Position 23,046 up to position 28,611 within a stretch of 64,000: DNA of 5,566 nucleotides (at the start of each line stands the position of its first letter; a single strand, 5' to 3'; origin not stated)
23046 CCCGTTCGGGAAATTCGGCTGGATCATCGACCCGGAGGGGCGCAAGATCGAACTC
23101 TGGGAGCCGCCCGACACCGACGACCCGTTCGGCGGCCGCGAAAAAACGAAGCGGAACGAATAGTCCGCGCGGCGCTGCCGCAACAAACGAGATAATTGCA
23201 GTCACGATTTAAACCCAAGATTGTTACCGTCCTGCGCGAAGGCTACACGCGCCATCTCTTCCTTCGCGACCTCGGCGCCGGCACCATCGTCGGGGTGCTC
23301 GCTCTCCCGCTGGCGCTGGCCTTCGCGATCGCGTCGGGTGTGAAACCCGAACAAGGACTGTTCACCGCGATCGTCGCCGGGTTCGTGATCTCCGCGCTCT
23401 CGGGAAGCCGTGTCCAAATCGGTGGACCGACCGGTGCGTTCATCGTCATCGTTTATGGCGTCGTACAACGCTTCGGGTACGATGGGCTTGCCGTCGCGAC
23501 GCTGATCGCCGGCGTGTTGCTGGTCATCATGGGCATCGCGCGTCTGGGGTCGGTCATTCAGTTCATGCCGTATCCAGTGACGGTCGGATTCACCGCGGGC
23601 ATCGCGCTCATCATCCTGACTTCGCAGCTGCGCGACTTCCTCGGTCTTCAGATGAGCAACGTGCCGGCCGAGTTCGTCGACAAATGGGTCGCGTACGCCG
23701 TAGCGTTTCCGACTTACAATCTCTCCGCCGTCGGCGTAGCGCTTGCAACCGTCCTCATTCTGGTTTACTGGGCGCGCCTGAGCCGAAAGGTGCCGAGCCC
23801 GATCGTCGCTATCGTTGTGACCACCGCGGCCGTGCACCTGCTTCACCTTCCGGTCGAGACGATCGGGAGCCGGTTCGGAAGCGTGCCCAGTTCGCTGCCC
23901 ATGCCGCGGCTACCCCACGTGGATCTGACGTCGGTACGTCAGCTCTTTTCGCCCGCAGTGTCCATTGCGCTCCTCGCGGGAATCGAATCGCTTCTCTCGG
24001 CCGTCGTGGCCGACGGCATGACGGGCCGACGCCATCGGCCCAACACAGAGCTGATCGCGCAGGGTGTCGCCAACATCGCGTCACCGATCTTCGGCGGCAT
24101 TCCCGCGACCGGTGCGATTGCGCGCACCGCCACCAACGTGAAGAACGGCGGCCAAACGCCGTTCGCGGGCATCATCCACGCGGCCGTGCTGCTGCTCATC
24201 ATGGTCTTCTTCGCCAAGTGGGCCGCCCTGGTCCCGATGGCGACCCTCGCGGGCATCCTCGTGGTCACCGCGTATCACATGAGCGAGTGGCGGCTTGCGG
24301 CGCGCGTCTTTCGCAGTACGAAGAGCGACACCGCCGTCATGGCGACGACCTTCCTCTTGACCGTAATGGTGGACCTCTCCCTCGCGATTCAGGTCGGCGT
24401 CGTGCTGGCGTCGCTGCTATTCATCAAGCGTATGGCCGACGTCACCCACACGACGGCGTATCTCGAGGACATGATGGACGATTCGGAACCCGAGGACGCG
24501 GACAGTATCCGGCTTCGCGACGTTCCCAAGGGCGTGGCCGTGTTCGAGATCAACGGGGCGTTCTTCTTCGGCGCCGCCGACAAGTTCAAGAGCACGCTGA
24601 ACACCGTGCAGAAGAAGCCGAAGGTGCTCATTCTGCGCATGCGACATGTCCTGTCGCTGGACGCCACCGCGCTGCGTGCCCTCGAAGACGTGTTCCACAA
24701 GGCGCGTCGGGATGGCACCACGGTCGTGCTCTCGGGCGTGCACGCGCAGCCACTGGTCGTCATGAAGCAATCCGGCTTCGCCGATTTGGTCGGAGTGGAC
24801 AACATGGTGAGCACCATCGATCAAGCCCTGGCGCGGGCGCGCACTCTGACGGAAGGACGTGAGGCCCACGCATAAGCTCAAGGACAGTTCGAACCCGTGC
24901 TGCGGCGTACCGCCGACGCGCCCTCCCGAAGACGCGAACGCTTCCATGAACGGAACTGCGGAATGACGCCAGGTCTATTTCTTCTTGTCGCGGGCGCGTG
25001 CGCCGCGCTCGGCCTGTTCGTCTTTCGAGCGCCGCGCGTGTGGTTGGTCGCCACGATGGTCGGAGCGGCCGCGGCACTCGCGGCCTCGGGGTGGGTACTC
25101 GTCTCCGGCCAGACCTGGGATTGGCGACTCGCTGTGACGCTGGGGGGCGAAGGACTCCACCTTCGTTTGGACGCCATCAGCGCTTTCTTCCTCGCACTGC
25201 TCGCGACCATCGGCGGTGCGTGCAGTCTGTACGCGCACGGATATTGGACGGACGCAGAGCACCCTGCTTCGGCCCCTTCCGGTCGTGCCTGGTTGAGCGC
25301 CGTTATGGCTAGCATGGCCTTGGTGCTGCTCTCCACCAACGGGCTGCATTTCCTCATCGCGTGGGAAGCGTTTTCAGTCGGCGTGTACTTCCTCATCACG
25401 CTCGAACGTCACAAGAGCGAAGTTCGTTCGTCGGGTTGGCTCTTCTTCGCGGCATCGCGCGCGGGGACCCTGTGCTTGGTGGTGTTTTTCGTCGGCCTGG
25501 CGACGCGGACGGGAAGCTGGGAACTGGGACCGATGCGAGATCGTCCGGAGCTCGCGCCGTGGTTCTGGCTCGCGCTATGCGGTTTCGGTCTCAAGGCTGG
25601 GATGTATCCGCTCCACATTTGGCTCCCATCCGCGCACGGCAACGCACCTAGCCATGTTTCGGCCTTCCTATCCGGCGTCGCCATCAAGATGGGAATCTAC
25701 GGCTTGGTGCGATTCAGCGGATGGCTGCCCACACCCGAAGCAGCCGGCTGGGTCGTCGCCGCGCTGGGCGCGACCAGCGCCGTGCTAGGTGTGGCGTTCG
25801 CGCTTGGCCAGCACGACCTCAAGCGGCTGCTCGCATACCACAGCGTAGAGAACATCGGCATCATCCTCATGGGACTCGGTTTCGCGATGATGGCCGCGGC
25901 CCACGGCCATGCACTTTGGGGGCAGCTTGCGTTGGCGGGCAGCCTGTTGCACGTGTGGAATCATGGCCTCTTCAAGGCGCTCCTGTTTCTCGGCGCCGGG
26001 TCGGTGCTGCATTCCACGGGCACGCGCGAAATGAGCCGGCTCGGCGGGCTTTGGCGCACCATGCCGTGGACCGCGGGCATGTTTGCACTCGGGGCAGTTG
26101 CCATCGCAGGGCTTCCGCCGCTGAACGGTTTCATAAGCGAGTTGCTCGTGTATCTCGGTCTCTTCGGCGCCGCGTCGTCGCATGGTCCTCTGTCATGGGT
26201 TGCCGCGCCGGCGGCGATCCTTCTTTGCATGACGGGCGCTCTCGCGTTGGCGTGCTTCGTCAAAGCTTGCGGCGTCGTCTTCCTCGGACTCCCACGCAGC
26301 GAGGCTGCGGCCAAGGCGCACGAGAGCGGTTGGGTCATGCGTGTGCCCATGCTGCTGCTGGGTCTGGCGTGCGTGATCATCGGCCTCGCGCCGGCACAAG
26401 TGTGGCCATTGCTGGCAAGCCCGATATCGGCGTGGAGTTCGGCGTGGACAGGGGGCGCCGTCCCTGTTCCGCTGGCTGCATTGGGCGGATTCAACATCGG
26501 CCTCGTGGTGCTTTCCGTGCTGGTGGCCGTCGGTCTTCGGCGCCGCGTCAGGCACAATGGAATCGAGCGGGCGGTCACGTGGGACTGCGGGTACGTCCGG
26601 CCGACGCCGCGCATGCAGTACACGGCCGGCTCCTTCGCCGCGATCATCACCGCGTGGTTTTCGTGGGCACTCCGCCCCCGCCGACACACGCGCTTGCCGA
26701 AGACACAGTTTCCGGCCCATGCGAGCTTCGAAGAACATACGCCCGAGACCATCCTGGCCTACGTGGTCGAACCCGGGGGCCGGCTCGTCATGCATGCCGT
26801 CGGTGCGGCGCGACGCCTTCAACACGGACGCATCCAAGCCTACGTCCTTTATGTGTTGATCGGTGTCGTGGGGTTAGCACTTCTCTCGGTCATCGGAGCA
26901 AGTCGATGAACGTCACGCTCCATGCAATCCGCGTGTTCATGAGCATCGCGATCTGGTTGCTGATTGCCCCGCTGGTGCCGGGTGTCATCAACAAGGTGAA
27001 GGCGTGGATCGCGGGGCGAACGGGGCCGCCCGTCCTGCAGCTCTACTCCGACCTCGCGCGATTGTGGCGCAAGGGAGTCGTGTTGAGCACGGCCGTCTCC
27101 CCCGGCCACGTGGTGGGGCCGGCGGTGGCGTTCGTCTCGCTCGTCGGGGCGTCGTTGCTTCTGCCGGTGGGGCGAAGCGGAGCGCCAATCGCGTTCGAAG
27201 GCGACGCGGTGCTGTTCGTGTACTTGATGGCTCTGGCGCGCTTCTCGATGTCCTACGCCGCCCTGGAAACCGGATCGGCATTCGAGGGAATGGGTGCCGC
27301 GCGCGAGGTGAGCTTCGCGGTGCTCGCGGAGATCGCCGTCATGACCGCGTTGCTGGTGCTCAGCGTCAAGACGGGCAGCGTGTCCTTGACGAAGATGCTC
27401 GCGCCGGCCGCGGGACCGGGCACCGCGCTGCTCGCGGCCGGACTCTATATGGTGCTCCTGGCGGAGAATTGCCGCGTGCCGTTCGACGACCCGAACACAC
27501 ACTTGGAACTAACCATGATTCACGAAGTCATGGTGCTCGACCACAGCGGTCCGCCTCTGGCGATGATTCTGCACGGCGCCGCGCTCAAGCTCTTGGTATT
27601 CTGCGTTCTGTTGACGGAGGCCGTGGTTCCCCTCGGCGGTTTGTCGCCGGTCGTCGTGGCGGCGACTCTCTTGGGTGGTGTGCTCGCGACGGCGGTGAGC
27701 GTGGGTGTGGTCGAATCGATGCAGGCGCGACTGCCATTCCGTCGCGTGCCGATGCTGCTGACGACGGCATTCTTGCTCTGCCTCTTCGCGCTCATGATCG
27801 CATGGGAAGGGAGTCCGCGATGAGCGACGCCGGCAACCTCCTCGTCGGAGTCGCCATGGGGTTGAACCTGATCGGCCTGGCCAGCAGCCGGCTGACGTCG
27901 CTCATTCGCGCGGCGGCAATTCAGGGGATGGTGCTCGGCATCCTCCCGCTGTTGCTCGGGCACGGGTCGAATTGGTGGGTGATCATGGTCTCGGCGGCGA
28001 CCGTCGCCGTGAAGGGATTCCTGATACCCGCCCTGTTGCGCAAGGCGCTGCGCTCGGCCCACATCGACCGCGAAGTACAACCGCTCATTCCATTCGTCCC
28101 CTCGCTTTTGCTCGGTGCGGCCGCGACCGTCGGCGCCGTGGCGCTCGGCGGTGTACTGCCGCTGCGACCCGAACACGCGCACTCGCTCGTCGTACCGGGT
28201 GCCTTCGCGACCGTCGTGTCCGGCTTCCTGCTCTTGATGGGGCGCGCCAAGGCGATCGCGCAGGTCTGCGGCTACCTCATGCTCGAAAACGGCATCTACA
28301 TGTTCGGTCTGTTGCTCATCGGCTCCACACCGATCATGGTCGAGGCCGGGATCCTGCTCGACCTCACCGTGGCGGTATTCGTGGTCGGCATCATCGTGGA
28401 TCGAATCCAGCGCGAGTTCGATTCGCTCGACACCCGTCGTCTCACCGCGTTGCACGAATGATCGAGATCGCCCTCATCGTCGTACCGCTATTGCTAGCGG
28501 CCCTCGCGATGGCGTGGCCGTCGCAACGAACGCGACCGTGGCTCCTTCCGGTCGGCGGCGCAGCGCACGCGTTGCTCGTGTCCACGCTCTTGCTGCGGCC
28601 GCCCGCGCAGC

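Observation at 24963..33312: Six-gene hyf/hyc-like membrane complex whose large subunit has lost all four [NiFe]-ligating cysteines (Ehr-type), followed by a menaquinone radical-SAM gene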

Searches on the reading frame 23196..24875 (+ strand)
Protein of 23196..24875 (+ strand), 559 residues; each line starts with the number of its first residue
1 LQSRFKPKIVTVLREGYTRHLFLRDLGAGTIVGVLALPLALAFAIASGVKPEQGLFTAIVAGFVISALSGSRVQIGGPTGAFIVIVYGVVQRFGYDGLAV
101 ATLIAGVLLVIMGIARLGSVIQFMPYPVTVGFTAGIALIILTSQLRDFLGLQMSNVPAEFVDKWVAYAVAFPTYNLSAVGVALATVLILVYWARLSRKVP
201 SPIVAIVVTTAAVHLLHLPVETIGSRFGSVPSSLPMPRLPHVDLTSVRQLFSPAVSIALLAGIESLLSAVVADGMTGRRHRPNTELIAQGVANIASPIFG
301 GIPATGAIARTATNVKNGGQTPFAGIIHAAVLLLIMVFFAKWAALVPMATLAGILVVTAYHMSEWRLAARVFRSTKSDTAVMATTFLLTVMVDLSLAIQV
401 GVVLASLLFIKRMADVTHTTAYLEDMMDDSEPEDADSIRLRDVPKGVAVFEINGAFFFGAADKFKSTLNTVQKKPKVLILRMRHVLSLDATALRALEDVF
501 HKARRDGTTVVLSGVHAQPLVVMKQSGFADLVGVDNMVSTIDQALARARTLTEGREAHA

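Call 4: search_protein_families(library=pfam, proteins=[window:23196-24875:+])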
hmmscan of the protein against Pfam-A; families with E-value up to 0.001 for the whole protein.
window:23196-24875:+ (559 aa): 3 families
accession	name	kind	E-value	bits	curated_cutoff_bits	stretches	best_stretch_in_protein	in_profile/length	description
PF00916.26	Sulfate_transp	-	1.8e-84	284.2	23.2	1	22-385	1-380/380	Sulfate permease family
PF01740.26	STAS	-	5.3e-18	65.2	22.6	1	443-544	6-106/106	STAS domain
PF16983.11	MFS_MOT1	-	4.2e-05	24.3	30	1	269-361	17-110/111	Molybdate transporter of MFS superfamily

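Call 5: search_protein_families(library=ncbifam, proteins=[window:23196-24875:+])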
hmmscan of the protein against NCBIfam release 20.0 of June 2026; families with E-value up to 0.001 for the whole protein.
window:23196-24875:+ (559 aa): 4 families
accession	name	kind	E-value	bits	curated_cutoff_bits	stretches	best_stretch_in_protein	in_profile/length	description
NF008660.1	PRK11660.1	equivalog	2.6e-153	511.4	614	1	10-550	17-567/572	C4-dicarboxylic acid transporter DauA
TIGR00815.1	sulP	subfamily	1.6e-112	376.8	380.45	1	14-543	6-564/565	sulfate permease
NF050096.1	BicarbTportBicA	equivalog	6e-78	262.7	880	1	25-548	15-543/547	bicarbonate transporter BicA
TIGR00377.1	ant_ant_sig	superfamily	7.8e-05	22.5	53.45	1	446-535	12-103/108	anti-sigma factor antagonist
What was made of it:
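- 23196..24875 (+): SulP-family anion transporter with STAS domain (DauA-like, below the equivalog cutoff). It is probably the first gene of the operon in this lineage. Pfam Sulfate_transp 1.8e-84 plus STAS; NCBIfam DauA 511 bits against a cutoff of 614 (calls 4, 5).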

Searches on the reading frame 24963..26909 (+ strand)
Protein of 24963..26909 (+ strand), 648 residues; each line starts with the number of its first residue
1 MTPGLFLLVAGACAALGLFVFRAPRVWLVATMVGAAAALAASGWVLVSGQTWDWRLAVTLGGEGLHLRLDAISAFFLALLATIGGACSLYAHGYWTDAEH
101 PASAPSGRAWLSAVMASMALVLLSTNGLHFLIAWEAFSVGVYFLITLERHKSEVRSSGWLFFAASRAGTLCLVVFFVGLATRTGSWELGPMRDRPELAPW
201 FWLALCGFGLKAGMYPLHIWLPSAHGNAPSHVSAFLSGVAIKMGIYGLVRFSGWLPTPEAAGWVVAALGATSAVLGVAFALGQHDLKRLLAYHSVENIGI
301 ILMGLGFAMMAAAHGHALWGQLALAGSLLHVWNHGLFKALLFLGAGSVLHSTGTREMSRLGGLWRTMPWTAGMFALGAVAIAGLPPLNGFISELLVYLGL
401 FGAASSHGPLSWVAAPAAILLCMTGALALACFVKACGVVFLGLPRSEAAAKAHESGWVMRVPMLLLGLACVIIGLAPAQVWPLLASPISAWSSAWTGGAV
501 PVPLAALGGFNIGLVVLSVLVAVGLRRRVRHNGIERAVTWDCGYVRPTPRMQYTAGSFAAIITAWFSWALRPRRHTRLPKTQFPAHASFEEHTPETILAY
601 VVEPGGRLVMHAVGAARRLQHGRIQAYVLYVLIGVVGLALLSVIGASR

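Call 4: search_protein_families(library=pfam, proteins=[window:24963-26909:+])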
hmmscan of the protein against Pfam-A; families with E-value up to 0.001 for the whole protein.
window:24963-26909:+ (648 aa): 1 family
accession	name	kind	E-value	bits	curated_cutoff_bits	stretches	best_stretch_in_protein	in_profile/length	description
PF00361.26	Proton_antipo_M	-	3.8e-49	167.9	21.5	1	125-402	2-277/294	NADH:quinone oxidoreductase/Mrp antiporter, TM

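Call 5: search_protein_families(library=ncbifam, proteins=[window:24963-26909:+])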
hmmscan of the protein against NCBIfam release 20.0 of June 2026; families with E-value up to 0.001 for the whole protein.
window:24963-26909:+ (648 aa): 74 families (the best 25 are shown)
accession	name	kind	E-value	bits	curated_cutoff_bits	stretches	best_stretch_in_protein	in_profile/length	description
NF005086.0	PRK06521.1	equivalog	6.8e-159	530.4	667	1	13-639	18-664/669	hydrogenase 4 subunit B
NF006418.0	PRK08667.1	equivalog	3.1e-127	425.8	794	1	5-641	10-639/644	hydrogenase membrane subunit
NF005958.0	PRK08042.1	equivalog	1.4e-70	238.8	727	1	8-575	14-569/608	formate hydrogenlyase subunit 3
NF006240.0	PRK08376.1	subfamily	9.6e-69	232.6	662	1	69-487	88-502/521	putative monovalent cation/H+ antiporter subunit D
NF009288.0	PRK12648.1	equivalog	6.5e-68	229.7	1104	1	48-526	52-518/954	monovalent cation/H+ antiporter subunit A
NF009310.0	PRK12668.1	equivalog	4.5e-62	210.7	564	1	15-516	15-471/584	Na(+)/H(+) antiporter subunit D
NF006419.0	PRK08668.1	equivalog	3.2e-60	204.5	617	1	30-485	29-475/613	NADH dehydrogenase subunit M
TIGR00940.1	2a6301s01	subfamily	4e-58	197.4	920.45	1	16-525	27-536/793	monovalent cation:proton antiporter subunit A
NF009287.0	PRK12647.1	equivalog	5.5e-56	190.5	937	1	41-551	51-538/773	putative monovalent cation/H+ antiporter subunit A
NF005097.0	PRK06525.1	equivalog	1.2e-55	189.2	430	1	48-470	52-468/480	hydrogenase 4 subunit D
TIGR01972.1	NDH_I_M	subfamily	2.4e-55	188.1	263.8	1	65-488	72-479/486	NADH-quinone oxidoreductase subunit M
NF009286.0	PRK12646.1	equivalog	4.8e-50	170.9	1063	1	65-525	72-543/800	DUF4040 family protein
NF005141.0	PRK06590.1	equivalog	1.3e-49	169.7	556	1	31-644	43-611/615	NADH-quinone oxidoreductase subunit L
NF005044.0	PRK06458.1-4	equivalog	2.3e-48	165.3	610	1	201-483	222-486/531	hydrogenase 4 subunit F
NF009285.0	PRK12645.1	equivalog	5.4e-48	163.8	1028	1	64-525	71-543/804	Na+/H+ antiporter subunit A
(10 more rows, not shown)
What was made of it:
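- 24963..26909 (+): HyfB-like (EhrA) antiporter-like subunit, 648 aa. Proton_antipo_M 3.8e-49; hydrogenase-4 subunit B model 530 bits (calls 4, 5).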

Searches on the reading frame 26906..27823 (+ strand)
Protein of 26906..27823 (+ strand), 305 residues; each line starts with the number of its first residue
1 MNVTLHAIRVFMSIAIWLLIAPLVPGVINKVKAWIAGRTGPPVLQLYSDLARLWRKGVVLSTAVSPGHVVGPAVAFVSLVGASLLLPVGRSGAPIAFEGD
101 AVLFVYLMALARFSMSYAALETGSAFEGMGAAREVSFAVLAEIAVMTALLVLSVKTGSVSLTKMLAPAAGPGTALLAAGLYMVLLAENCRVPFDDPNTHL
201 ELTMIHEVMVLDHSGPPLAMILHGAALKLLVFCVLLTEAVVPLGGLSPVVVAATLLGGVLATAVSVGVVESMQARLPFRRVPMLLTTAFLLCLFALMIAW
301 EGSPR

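Call 4: search_protein_families(library=pfam, proteins=[window:26906-27823:+])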
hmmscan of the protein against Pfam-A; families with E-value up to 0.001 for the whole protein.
window:26906-27823:+ (305 aa): 1 family
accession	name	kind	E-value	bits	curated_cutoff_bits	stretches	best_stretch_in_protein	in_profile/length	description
PF00146.26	NADHdh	-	2e-24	86.9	27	1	10-298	3-295/298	NADH dehydrogenase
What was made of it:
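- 26906..27823 (+): HyfC/HycD/NuoH-like (EhrB) membrane subunit, 305 aa. ATGA overlap with HyfB. Pfam NADHdh 2e-24 (call 4).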

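Call 5: search_protein_families(library=ncbifam, proteins=[window:26906-27823:+])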
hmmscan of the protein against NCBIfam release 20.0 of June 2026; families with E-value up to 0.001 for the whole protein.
window:26906-27823:+ (305 aa): 2 families
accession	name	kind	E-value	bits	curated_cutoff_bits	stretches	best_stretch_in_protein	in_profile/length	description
NF004741.0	PRK06076.1-2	equivalog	2.5e-09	36.8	305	1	8-293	19-319/337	NADH-quinone oxidoreductase subunit NuoH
NF004740.0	PRK06076.1-1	equivalog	0.00023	20.8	399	1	39-293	47-306/325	NADH-quinone oxidoreductase subunit NuoH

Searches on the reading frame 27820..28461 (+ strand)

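Call 4: search_protein_families(library=pfam, proteins=[window:27820-28461:+])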
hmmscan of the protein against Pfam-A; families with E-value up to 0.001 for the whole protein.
window:27820-28461:+ (213 aa): 0 families

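Call 5: search_protein_families(library=ncbifam, proteins=[window:27820-28461:+])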
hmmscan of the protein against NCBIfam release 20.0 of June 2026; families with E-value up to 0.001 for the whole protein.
window:27820-28461:+ (213 aa): 1 family
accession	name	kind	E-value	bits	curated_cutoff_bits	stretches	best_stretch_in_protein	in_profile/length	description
NF008556.0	PRK11492.1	equivalog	7.5e-19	68.4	136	1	7-212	9-215/216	hydrogenase 4 membrane subunit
